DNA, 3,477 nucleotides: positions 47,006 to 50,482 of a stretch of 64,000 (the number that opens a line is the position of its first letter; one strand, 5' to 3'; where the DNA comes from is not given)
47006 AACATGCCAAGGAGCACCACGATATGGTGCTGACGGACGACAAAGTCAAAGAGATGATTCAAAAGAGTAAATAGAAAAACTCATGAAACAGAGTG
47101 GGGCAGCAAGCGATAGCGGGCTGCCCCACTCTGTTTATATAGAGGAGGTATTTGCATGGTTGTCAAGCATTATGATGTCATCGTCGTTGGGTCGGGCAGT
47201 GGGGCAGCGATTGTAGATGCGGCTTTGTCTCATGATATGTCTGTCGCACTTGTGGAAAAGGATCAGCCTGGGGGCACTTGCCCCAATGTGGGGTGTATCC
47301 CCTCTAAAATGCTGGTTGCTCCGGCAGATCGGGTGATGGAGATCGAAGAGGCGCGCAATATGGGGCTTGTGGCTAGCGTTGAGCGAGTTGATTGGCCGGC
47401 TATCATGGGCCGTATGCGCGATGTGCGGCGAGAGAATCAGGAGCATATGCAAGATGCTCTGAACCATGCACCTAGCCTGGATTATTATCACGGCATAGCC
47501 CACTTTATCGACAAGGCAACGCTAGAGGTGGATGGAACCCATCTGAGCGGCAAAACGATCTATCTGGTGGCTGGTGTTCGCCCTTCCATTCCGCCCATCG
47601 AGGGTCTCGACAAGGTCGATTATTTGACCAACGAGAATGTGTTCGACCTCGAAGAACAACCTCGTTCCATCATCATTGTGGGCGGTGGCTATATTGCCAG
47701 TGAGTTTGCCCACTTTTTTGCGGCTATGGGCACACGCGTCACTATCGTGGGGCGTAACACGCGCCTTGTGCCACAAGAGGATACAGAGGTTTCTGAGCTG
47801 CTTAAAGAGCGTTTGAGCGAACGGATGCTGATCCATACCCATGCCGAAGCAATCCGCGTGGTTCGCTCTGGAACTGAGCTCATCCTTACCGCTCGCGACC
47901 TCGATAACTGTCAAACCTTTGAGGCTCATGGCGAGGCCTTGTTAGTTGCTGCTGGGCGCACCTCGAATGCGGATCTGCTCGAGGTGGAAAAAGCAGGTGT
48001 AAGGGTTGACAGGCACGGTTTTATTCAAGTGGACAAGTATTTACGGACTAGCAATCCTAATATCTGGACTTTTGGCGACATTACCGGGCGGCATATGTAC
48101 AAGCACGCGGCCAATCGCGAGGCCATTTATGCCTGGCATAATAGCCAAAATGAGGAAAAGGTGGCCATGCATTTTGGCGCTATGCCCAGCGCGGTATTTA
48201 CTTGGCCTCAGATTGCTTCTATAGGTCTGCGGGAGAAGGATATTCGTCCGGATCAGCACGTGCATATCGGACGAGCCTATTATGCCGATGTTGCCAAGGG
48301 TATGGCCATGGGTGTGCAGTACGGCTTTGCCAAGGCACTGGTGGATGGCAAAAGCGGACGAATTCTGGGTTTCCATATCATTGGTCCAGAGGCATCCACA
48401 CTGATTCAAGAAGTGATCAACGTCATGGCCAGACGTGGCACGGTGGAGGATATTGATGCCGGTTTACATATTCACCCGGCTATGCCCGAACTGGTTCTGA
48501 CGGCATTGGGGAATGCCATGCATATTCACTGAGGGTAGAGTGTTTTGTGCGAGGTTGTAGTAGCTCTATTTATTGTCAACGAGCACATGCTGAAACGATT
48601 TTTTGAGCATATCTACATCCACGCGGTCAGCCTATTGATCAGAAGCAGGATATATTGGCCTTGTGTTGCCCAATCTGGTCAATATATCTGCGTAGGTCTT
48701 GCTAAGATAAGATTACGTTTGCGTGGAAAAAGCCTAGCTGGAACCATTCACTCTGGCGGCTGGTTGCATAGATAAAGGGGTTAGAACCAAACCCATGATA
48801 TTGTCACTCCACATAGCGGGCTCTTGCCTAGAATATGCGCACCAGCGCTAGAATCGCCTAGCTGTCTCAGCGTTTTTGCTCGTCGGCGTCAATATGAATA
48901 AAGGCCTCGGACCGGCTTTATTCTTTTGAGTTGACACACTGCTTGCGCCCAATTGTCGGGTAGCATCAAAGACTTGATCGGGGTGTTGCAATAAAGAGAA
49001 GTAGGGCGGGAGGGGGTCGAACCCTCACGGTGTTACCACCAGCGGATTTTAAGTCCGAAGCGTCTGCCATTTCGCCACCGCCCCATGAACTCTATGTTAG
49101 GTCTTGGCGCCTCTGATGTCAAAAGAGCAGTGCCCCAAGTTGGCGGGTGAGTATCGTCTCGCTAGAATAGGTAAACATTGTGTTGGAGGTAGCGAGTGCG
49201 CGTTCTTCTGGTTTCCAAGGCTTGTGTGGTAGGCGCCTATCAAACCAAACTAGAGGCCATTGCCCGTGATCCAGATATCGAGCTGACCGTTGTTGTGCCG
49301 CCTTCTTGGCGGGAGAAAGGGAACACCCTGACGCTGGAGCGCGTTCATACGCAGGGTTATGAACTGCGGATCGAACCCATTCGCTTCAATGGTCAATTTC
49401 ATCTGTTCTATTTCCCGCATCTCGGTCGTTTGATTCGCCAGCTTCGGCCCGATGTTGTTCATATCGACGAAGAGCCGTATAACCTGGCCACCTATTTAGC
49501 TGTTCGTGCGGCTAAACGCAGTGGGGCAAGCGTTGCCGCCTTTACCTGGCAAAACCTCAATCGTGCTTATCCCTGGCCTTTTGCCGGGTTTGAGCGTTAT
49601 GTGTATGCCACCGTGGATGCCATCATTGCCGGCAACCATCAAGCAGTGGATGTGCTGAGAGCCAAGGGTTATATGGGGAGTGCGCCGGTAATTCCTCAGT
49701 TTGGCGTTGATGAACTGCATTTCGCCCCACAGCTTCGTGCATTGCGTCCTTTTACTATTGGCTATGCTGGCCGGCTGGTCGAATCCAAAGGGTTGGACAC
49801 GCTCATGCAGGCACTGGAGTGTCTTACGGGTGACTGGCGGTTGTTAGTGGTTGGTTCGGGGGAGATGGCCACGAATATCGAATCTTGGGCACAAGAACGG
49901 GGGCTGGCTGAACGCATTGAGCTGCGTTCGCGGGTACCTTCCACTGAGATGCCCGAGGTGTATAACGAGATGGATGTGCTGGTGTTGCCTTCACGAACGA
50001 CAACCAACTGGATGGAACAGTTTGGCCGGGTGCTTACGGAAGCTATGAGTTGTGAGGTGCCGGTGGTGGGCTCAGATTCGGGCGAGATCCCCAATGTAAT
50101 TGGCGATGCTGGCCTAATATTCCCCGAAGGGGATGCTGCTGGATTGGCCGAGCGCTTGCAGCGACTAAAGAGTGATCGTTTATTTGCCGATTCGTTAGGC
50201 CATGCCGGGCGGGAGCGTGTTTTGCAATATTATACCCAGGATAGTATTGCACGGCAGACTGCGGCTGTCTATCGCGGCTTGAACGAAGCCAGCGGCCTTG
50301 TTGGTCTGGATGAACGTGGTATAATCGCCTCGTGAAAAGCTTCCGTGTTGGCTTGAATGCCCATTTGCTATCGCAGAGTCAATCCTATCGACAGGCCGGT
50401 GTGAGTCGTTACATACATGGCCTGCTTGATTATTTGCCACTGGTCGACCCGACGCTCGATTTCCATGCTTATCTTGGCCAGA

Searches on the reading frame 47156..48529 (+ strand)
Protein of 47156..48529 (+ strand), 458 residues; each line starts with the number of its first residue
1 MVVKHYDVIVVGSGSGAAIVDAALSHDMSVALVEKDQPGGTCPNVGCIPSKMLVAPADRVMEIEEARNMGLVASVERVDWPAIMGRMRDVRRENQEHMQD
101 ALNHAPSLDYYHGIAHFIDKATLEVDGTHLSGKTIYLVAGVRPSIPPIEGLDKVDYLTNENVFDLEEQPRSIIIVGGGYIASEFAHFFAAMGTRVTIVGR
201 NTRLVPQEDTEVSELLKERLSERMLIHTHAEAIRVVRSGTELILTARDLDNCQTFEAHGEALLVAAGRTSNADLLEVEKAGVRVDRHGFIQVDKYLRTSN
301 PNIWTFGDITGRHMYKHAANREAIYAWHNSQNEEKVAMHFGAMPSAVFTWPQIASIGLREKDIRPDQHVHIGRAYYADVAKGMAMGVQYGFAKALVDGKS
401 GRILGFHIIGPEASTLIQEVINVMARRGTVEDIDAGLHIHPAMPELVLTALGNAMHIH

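Call 21: search_protein_families(library=pfam, proteins=[window:47156-48529:+], max_evalue=0.00001)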
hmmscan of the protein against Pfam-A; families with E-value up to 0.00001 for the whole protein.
window:47156-48529:+ (458 aa): 3 families
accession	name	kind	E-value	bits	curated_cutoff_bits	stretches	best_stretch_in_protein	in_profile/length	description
PF07992.20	Pyr_redox_2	-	1.6e-48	166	26.1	1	6-322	1-290/291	Pyridine nucleotide-disulphide oxidoreductase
PF02852.28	Pyr_redox_dim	-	1.3e-24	86.9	25.3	1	343-449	1-108/110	Pyridine nucleotide-disulphide oxidoreductase, dimerisation domain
PF00070.33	Pyr_redox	-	6.9e-16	59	22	1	172-240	2-71/82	Pyridine nucleotide-disulphide oxidoreductase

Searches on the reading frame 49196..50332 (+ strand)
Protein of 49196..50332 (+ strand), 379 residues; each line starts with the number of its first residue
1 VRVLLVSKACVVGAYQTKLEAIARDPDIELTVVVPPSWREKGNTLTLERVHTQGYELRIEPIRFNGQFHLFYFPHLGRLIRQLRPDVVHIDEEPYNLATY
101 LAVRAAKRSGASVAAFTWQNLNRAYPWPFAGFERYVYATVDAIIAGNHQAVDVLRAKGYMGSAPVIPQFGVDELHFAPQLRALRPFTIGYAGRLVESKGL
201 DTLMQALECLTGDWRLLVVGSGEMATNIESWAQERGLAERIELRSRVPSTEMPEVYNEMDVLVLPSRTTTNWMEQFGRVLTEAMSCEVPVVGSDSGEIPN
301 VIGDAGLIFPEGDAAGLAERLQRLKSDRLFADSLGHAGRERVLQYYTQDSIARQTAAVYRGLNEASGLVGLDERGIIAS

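Call 21: search_protein_families(library=pfam, proteins=[window:49196-50332:+], max_evalue=0.00001)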
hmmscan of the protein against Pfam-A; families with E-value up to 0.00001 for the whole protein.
window:49196-50332:+ (379 aa): 5 families
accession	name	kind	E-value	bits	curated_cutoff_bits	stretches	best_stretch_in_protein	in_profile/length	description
PF00534.26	Glycos_transf_1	-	1.7e-32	112.7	26.4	1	177-341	7-172/172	Glycosyl transferases group 1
PF13692.12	Glyco_trans_1_4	-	2.8e-30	105.9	27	1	186-326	2-141/142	Glycosyl transferases group 1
PF13524.12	Glyco_trans_1_2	-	8.2e-12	45.7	25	1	206-355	8-142/144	Glycosyl transferase-like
PF13439.12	Glyco_transf_4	-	2.8e-09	37.7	28.5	1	28-160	20-155/170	Glycosyltransferase Family 4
PF13579.12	Glyco_trans_4_4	-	4.1e-08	34.1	29.7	1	28-159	19-147/158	Glycosyl transferase 4-like domain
